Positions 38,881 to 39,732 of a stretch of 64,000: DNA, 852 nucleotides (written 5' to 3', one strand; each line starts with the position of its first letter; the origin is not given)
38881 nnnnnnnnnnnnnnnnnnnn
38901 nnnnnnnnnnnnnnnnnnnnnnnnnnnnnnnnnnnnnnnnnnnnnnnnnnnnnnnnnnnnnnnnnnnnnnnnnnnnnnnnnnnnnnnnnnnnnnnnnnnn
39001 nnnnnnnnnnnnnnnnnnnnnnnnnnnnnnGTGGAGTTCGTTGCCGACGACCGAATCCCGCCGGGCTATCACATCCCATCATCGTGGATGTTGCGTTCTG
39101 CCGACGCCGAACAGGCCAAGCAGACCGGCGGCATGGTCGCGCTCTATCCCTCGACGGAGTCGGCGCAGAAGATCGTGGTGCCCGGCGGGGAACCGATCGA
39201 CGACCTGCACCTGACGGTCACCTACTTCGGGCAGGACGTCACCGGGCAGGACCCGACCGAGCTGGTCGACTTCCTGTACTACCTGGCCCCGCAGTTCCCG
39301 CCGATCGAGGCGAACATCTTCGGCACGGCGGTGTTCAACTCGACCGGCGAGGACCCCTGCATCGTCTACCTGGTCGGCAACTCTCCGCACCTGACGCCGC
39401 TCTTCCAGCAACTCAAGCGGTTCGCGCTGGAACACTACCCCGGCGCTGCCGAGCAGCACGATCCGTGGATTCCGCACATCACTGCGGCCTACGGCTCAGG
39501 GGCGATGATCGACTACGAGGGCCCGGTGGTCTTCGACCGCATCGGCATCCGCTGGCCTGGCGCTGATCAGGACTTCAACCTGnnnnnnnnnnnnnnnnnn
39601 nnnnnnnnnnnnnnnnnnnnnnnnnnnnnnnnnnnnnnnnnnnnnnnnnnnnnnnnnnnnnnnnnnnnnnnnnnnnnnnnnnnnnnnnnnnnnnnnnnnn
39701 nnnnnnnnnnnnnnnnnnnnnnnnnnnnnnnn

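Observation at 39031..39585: LigT-like 2H phosphoesterase next to thyX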

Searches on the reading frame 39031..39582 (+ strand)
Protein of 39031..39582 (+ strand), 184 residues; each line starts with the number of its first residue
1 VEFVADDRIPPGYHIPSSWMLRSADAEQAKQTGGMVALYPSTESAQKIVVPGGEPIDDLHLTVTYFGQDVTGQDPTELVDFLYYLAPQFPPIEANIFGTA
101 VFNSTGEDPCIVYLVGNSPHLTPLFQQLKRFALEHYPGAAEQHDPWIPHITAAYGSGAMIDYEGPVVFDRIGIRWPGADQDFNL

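Call 3: search_protein_families(library=pfam, proteins=[window:39031-39582:+], max_evalue=1)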
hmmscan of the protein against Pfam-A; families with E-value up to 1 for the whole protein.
window:39031-39582:+ (184 aa): 3 families
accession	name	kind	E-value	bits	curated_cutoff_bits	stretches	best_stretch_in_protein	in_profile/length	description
PF13563.12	2_5_RNA_ligase2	-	1.4e-05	25.6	27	1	59-156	26-117/152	2'-5' RNA ligase superfamily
PF23474.1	Acb1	-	0.028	14.6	27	1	115-159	77-115/144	Anti-CBASS protein Acb1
PF02834.22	LigT_PEase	-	0.12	13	23.3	1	57-110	33-84/87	LigT like Phosphoesterase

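Call 4: search_protein_families(library=phrogs, proteins=[window:39031-39582:+], max_evalue=0.01)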
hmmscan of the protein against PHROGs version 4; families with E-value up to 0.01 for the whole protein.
window:39031-39582:+ (184 aa): 4 families
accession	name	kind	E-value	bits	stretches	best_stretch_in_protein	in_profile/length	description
phrog_2659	-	DNA, RNA and nucleotide metabolism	1.6e-75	255.7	1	17-184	713-882/891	RNA ligase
phrog_18402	-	head and packaging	9.5e-22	78.2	1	26-182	397-554/861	head maturation protease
phrog_14859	-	DNA, RNA and nucleotide metabolism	2.4e-08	34.4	1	25-154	50-181/373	RNA ligase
phrog_755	-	DNA, RNA and nucleotide metabolism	0.00069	20.2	1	47-162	29-128/156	RNA ligase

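Call 5: search_solved_structures(query=window:39031-39582:+, max_evalue=10, show_alignments=3)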
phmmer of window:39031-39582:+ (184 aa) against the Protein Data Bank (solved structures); distinct sequences matched with E-value up to 10: 2.
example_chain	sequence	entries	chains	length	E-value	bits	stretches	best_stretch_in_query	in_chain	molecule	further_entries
5h7e_A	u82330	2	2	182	0.25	14.4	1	57-170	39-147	RNA 2',3'-cyclic phosphodiesterase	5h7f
7t26_A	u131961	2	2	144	0.71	12.9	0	137-170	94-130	Acb1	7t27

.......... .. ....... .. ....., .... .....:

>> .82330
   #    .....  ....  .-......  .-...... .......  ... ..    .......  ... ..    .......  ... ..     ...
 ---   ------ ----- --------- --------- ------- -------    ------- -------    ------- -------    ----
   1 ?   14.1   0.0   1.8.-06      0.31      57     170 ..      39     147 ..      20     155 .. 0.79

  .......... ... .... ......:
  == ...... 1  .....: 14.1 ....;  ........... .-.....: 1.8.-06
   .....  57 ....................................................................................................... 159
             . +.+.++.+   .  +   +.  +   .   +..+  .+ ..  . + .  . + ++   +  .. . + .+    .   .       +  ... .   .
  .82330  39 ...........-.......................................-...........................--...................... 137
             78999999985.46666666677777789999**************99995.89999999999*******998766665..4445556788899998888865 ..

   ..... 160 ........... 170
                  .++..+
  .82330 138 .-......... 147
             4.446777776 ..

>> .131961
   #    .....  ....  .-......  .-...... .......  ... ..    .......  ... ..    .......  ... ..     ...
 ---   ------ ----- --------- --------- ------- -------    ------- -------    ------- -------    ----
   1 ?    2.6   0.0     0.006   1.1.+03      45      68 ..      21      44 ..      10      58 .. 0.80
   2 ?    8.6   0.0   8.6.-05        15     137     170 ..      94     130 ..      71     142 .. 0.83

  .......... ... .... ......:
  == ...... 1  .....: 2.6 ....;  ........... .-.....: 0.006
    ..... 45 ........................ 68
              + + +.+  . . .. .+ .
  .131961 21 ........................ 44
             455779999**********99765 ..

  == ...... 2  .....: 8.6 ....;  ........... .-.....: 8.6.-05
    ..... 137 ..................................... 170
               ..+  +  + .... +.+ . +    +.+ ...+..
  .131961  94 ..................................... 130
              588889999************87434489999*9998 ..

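Call 7: search_dna_similar(query=window:39031-39582:+, collection=phages, mode=protein, max_rows=60, rows=spread)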
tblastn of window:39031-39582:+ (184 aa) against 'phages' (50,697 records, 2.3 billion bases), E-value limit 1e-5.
Records with a match: 363; places in all: 363; records where one place covers at least 80% of the query: 343.
Best place of each record, by identity: >=99% 4; 95-99% 75; 90-95% 124; <60% 160.
By first word of the organism name: Mycobacterium 210; Gordonia 128; Streptomyces 17; Rhodococcus 4; Arthrobacter 3; Mycolicibacterium 1.
By host as written in the record: Mycobacterium smegmatis mc2 155 160; Gordonia terrae 3612 106; Mycobacterium smegmatis mc#155 26; Gordonia terrae CAG3 12; Mycobacterium sp. 7; Gordonia terrae NRRL B-16283 6; Streptomyces griseus subsp. griseus ATCC 10137 6; Streptomyces griseus ATCC 10137 5; and 17 more.
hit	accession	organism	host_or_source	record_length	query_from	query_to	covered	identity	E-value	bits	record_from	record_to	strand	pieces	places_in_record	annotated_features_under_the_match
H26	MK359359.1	Mycobacterium phage Colt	Mycobacterium smegmatis mc2 155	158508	1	184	100%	99.5%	1e-119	377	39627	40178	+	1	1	85: RNA ligase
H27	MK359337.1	Mycobacterium phage Flabslab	Mycobacterium smegmatis mc2 155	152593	1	184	100%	95.1%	2e-113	359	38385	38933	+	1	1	90: RNA ligase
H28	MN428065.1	Mycobacterium phage Cactojaque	Mycobacterium smegmatis mc2 155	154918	1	184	100%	95.1%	2e-113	359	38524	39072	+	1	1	90: RNA ligase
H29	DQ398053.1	Mycobacterium phage Catera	Mycobacterium sp.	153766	1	184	100%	95.1%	8e-113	357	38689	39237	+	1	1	92: RNA ligase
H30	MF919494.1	Mycobacterium phage BeanWater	Mycobacterium smegmatis mc2 155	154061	1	184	100%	95.1%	8e-113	357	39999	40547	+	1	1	RNA ligase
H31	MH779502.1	Mycobacterium phage FudgeTart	Mycobacterium smegmatis mc2 155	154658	1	184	100%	95.1%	8e-113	357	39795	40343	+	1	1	95: RNA ligase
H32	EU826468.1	Mycobacterium phage Spud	Mycobacterium sp.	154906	1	184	100%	95.1%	8e-113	357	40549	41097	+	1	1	95: RNA ligase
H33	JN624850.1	Mycobacterium phage Pleione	Mycobacterium smegmatis mc2 155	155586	1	184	100%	95.1%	8e-113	357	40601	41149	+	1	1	98: RNA ligase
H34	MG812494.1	Mycobacterium phage Pier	Mycobacterium smegmatis mc2 155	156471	1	184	100%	95.1%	8e-113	357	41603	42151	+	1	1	RNA ligase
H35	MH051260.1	Mycobacterium phage InterFolia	Mycobacterium smegmatis mc2 155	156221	1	184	100%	95.1%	3e-112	356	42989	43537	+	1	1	104: RNA ligase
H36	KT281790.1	Mycobacterium phage HyRo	Mycobacterium smegmatis mc2 155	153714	1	184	100%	94.6%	2e-112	357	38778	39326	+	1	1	RNA ligase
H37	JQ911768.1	Mycobacterium phage Ava3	Mycobacterium smegmatis mc2 155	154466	1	184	100%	94.6%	2e-112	356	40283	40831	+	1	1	96: RNA ligase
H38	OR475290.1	Mycobacterium phage NedWong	Mycobacterium smegmatis mc#155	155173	1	184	100%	94.6%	2e-112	356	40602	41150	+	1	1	96: RNA ligase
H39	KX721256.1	Mycobacterium phage Erdmann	Mycobacterium smegmatis mc2 155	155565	1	184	100%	94.6%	2e-112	356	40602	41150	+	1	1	RNA ligase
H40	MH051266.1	Mycobacterium phage MikeLiesIn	Mycobacterium smegmatis mc2 155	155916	1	184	100%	94.6%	2e-112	356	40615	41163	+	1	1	96: RNA ligase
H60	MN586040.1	Gordonia phage Stormageddon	Gordonia terrae CAG3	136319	20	175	85%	48.7%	2e-42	155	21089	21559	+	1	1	17: RNA ligase | 16: ribonucleotide reductase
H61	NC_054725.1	Gordonia phage Skog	Gordonia terrae 3612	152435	15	184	92%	43.5%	9e-38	142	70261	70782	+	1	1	156: RNA ligase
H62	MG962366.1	Rhodococcus phage Finch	Rhodococcus erythropolis RIA 643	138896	21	184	89%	42.9%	2e-31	124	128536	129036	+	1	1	221: RNA ligase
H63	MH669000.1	Gordonia phage Ali17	Gordonia terrae CAG3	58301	28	182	84%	38.3%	8e-19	89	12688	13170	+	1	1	16: RNA ligase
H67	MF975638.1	Streptomyces phage Abt2graduatex2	Streptomyces griseus ATCC 10137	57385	32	184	83%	36.2%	5e-23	100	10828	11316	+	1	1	capsid maturation protease and MuF-like fusion protein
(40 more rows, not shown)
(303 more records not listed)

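Call 9: get_annotated_region(hit=H67, flank=7000)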
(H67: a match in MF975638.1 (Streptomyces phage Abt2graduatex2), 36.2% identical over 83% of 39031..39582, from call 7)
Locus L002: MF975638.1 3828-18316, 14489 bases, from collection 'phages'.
description: Streptomyces phage Abt2graduatex2, complete genome.
organism: Streptomyces phage Abt2graduatex2 (NCBI taxid 2041353)
taxonomy: Viruses; Duplodnaviria; Heunggongvirae; Uroviricota; Caudoviricetes; Woodruffvirus
host: Streptomyces griseus ATCC 10137; source: soil; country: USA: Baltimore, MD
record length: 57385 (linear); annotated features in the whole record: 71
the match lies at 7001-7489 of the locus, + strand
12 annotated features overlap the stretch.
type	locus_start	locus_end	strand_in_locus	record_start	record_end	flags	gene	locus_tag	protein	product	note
CDS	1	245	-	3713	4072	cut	-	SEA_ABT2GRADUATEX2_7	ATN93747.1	hypothetical protein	-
CDS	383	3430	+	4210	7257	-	-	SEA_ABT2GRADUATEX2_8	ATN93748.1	tape measure protein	-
CDS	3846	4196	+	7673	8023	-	-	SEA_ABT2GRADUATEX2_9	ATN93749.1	hypothetical protein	-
CDS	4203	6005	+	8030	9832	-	-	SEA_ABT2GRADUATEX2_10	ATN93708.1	portal protein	-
CDS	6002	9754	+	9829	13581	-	-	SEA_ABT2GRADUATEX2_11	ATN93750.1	capsid maturation protease and MuF-like fusion protein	capsid morphogenesis protein, MuF-like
CDS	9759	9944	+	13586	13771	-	-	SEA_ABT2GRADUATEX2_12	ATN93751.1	hypothetical protein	-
CDS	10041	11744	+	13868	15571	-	-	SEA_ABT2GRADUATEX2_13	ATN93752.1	major capsid hexamer protein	major capsid protein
CDS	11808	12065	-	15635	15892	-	-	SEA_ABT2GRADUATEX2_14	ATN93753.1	hypothetical protein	-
CDS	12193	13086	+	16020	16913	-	-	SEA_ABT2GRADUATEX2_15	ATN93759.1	hypothetical protein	-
CDS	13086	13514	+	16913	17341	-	-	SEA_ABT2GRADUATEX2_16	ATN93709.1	hypothetical protein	-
CDS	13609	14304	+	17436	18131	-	-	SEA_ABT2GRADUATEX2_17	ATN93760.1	major tail protein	-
CDS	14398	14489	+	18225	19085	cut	-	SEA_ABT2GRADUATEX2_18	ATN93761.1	head-to-tail adaptor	head-to-tail connector protein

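Call 10: get_annotated_region(hit=H63, flank=7000)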
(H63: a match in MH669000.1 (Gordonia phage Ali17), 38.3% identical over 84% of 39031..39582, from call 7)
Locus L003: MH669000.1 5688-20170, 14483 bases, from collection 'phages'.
description: Gordonia phage Ali17, complete genome.
organism: Gordonia phage Ali17 (NCBI taxid 2301561)
taxonomy: Viruses; Duplodnaviria; Heunggongvirae; Uroviricota; Caudoviricetes; Leonardvirus; Leonardvirus ali17
host: Gordonia terrae CAG3; source: soil; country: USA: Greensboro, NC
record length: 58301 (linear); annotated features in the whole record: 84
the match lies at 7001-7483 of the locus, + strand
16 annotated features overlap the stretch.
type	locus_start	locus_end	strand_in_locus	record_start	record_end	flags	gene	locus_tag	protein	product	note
CDS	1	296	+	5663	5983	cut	9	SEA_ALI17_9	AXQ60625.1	hypothetical protein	-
CDS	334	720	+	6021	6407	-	10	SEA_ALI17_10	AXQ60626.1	hypothetical protein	-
CDS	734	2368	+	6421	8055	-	11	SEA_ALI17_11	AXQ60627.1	portal protein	-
CDS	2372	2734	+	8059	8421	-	12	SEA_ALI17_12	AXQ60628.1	hypothetical protein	-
CDS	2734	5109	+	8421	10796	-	13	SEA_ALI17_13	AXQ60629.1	MuF-like minor capsid protein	-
CDS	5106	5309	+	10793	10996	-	14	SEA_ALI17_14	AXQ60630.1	hypothetical protein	-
CDS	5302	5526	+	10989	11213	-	15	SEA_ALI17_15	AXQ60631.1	hypothetical protein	-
CDS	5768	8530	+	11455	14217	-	16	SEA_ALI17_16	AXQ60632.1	RNA ligase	-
CDS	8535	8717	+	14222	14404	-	17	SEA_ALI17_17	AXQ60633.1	hypothetical protein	-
CDS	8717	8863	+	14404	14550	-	18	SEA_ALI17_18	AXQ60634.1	hypothetical protein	-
CDS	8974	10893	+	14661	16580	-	19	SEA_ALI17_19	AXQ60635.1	major capsid hexamer protein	-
CDS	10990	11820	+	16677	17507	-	20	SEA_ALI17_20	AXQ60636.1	hypothetical protein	-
CDS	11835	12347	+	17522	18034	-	21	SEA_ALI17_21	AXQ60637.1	hypothetical protein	-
CDS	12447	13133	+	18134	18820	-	22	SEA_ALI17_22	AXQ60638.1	major tail protein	-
CDS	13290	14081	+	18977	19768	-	23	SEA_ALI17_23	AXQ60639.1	head-to-tail adaptor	-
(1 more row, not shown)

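Call 12: find_homologous_proteins(query=window:39031-39582:+, max_evalue=0.001)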
Query window:39031-39582:+ (184 aa): 112 proteins with E <= 0.001 among 159 candidates.
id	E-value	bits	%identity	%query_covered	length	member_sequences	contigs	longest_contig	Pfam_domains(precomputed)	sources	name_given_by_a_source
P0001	4.8e-107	374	93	94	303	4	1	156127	-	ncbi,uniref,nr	ncbi:RNA ligase [Mycobacterium phage I3]|uniref:Phosphodiesterase n=1 Tax=Mycobacterium phage I3 Tax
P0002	6.1e-105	367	95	90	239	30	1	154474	-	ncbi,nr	ncbi:RNA ligase [Mycobacterium phage Gabriel]|nr:RNA ligase [Mycobacterium phage Gabriel]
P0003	2.1e-89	317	79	89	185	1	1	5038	PF13563.13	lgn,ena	-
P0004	1.1e-80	288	75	90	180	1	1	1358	-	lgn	-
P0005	1.1e-80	288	70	94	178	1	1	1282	-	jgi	jgi:hypothetical protein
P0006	2.5e-80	287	74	90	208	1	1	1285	-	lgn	-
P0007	2.2e-78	281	70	93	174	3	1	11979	-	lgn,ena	-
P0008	3.0e-78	280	72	89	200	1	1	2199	-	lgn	-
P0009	1.1e-77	278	72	89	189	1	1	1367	-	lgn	-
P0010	1.3e-77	278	72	90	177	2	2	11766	-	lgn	-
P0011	2.6e-77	277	71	89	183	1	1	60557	-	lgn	-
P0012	8.1e-77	276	66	94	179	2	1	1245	-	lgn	-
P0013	4.3e-76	273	70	90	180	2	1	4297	PF13563.13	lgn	-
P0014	4.3e-76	273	70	90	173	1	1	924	PF13563.13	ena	-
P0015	4.6e-76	273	68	91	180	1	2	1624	-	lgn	-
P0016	9.7e-76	272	69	89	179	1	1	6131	PF13563.13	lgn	-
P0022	6.1e-72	260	65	91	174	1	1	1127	PF13563.13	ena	-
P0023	1.2e-71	259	64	98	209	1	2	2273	PF13563.13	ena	-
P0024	4.3e-71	257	68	89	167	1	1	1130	PF13563.13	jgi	jgi:2'-5' RNA ligase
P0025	7.1e-71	256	68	89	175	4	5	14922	PF13563.13,PF23474.2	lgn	-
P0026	1.5e-69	252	66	88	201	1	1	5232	PF13563.13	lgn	-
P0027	1.2e-66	242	66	90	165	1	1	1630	PF13563.13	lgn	-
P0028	6.1e-66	240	62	89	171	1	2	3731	PF13563.13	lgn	-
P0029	6.2e-64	233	61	93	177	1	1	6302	PF13563.13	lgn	-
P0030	3.5e-62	228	60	89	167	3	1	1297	PF13563.13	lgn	-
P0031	2.5e-61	225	59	91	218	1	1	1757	PF13563.13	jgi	jgi:hypothetical protein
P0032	3.2e-61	225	60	90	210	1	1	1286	PF13563.13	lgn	-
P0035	1.4e-56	210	57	88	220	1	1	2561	PF13563.13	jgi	jgi:hypothetical protein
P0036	1.7e-56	209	53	89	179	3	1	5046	PF13563.13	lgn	-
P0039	3.6e-54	202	55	90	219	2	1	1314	PF13563.13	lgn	-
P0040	1.0e-52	197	54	89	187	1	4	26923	PF13563.13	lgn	-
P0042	1.5e-47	180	51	90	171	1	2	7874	PF13563.13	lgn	-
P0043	9.4e-45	171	52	91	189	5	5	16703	PF13563.13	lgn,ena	-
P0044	1.1e-43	167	46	93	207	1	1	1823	PF13563.13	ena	-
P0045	1.5e-43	167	48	89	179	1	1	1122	PF13563.13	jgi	jgi:hypothetical protein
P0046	9.0e-43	164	49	88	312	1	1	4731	PF13563.13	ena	-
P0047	1.8e-42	163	47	89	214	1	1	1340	PF13563.13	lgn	-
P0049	6.2e-42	162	48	96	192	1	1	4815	PF13563.13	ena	-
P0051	5.9e-40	155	48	92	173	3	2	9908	PF13563.13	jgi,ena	-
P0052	6.0e-40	155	45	89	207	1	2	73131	PF13563.13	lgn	-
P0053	1.5e-39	154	49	89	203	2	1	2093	PF13563.13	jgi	jgi:2'-5' RNA ligase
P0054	1.8e-39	154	48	88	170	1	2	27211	PF13563.13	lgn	-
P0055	3.2e-39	153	46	96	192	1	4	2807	PF13563.13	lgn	-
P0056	3.4e-39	153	49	88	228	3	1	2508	PF13563.13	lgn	-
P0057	3.7e-39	153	47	90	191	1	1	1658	PF13563.13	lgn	-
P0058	4.0e-39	152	44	96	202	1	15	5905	PF13563.13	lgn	-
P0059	4.4e-39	152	45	95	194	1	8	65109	PF13563.13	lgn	-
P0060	1.5e-38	151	46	88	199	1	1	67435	PF13563.13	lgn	-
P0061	2.1e-38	150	49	84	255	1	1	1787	PF13563.13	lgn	-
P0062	2.4e-38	150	47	91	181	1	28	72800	PF13563.13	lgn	-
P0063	2.5e-38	150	50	88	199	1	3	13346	PF13563.13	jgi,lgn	jgi:hypothetical protein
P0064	3.1e-38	150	47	91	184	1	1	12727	PF13563.13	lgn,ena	-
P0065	4.4e-38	149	49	90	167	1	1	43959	PF13563.13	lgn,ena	-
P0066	5.0e-38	149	48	89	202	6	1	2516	PF13563.13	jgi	jgi:hypothetical protein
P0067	5.3e-38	149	45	90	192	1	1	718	PF13563.13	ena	-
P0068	9.2e-38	148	46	91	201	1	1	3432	PF13563.13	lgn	-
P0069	1.3e-37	148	44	96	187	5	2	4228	PF13563.13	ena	-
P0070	1.9e-37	147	47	95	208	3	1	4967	PF13563.13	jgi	jgi:hypothetical protein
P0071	2.2e-37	147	44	93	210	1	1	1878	PF13563.13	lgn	-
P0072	3.1e-37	146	48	85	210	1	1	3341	PF13563.13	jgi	jgi:hypothetical protein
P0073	3.3e-37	146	47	85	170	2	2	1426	PF13563.13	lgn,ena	-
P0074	3.7e-37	146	44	92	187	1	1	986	PF13563.13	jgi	jgi:hypothetical protein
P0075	5.1e-37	146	42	89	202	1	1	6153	PF13563.13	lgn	-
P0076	5.7e-37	145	45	89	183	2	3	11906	PF13563.13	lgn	-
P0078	1.0e-36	145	49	89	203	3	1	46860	PF13563.13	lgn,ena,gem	-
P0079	1.3e-36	144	45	88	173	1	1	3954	PF13563.13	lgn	-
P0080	1.6e-36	144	47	86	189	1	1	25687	PF13563.13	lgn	-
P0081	2.6e-36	143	42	89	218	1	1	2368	PF13563.13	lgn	-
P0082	3.1e-36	143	48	85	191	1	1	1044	PF13563.13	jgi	jgi:hypothetical protein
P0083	4.4e-36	143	48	85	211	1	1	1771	PF13563.13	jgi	jgi:hypothetical protein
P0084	6.6e-36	142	48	83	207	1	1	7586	PF13563.13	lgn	-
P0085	1.0e-35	141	45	88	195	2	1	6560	PF02834.23,PF13563.13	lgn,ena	-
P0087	1.7e-35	141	46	89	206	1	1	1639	PF13563.13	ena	-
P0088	2.0e-35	140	45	92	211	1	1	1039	PF13563.13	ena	-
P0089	2.5e-35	140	45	85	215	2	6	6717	PF13563.13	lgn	-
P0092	4.0e-35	139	45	89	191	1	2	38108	PF13563.13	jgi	jgi:2'-5' RNA ligase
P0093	9.5e-35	138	44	85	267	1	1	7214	PF13563.13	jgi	jgi:hypothetical protein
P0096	2.7e-33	133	44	88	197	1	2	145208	PF13563.13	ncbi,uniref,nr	ncbi:RNA ligase [Mycobacterium phage Phrappuccino]|uniref:RNA ligase n=1 Tax=Mycobacterium phage Phr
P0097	3.0e-33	133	44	88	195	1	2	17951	PF13563.13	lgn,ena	-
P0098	1.6e-31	128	45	87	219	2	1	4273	PF13563.13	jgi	jgi:2'-5' RNA ligase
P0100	3.7e-31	127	42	89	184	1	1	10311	PF13563.13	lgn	-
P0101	2.8e-29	120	42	84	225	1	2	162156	PF13563.13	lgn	-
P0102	1.3e-28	118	42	88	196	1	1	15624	PF13563.13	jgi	jgi:hypothetical protein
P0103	2.1e-28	118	41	89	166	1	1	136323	PF13563.13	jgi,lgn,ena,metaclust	metaclust:\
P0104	4.9e-28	116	40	94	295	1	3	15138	PF13563.13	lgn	-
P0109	5.1e-20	90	37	86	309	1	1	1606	PF02834.23,PF13563.13,PF23474.2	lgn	-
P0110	1.5e-19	89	37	79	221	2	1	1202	PF13563.13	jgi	jgi:2'-5' RNA ligase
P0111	3.2e-14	71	32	80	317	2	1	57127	PF13563.13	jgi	jgi:2'-5' RNA ligase superfamily protein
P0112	6.5e-14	70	33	83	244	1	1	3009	PF13563.13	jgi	jgi:2'-5' RNA ligase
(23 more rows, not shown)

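Call 14: search_protein_families(library=pfam, proteins=[L002:6002-9751:+, L003:5768-8527:+, L003:2734-5106:+], max_evalue=0.1)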
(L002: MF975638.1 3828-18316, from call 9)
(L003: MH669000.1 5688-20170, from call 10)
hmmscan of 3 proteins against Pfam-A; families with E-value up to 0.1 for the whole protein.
L002:6002-9751:+ (1250 aa): 4 families
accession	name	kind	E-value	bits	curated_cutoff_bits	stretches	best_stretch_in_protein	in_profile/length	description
PF04233.19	Phage_Mu_F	-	1e-10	42.8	29.6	1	115-241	4-110/112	Phage Mu protein F like protein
PF13338.12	AbiEi_4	-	0.0031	18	25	1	802-821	27-46/49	Transcriptional regulator, AbiEi antitoxin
PF13563.12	2_5_RNA_ligase2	-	0.0097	16.4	27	1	358-467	23-119/152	2'-5' RNA ligase superfamily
PF02834.22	LigT_PEase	-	0.027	15.1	23.3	1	357-414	31-86/87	LigT like Phosphoesterase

L003:5768-8527:+ (920 aa): 1 family
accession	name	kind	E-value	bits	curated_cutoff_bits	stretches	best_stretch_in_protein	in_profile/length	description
PF13563.12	2_5_RNA_ligase2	-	2.9e-05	24.6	27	1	439-548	24-122/152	2'-5' RNA ligase superfamily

L003:2734-5106:+ (791 aa): 1 family
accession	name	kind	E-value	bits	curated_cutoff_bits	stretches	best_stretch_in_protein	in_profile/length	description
PF04233.19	Phage_Mu_F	-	1.6e-12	48.5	29.6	1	215-306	34-111/112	Phage Mu protein F like protein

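Call 25: search_protein_families(library=padloc, proteins=[window:39031-39582:+], max_evalue=1)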
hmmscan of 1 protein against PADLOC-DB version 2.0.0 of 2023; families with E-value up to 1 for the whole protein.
window:39031-39582:+ (184 aa): 0 families

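Call 26: search_protein_families(library=ncbifam, proteins=[window:39031-39582:+], max_evalue=1)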
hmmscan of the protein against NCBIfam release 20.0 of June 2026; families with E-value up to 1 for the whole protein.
window:39031-39582:+ (184 aa): 1 family
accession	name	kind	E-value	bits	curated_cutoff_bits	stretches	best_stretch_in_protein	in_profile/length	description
TIGR02258.1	2_5_ligase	equivalog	0.00031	20.7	65.7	1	57-154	37-129/180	RNA 2',3'-cyclic phosphodiesterase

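Call 30: predict_structure(alignment_id=A1)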
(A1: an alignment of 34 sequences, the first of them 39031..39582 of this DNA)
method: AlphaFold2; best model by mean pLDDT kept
length: 184 residues; sequences in the alignment: 34
mean_pLDDT: 87.6   pTM: 0.81
mean pLDDT of the five models: 87.6, 87.1, 86.9, 86.3, 85.6
residues with pLDDT >= 90: 134; 70-90: 19; 50-70: 20; < 50: 11
segments of 3 or more residues with pLDDT < 50: 1-3, 18-24
pLDDT, mean of each block of 10 residues (from residue 1): 55 53 58 95 97 94 94 96 98 98 91 98 97 86 87 83 97 96 98
secondary structure, 60 per line:
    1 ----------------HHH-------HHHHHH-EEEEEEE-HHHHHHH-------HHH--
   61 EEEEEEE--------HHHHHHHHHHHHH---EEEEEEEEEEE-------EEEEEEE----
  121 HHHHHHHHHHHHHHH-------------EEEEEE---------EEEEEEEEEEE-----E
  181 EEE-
elements in order: H27-32 E34-40 H42-48 E61-67 H76-88 E92-102 E110-116 H121-135 E149-154 E164-174 E180-183
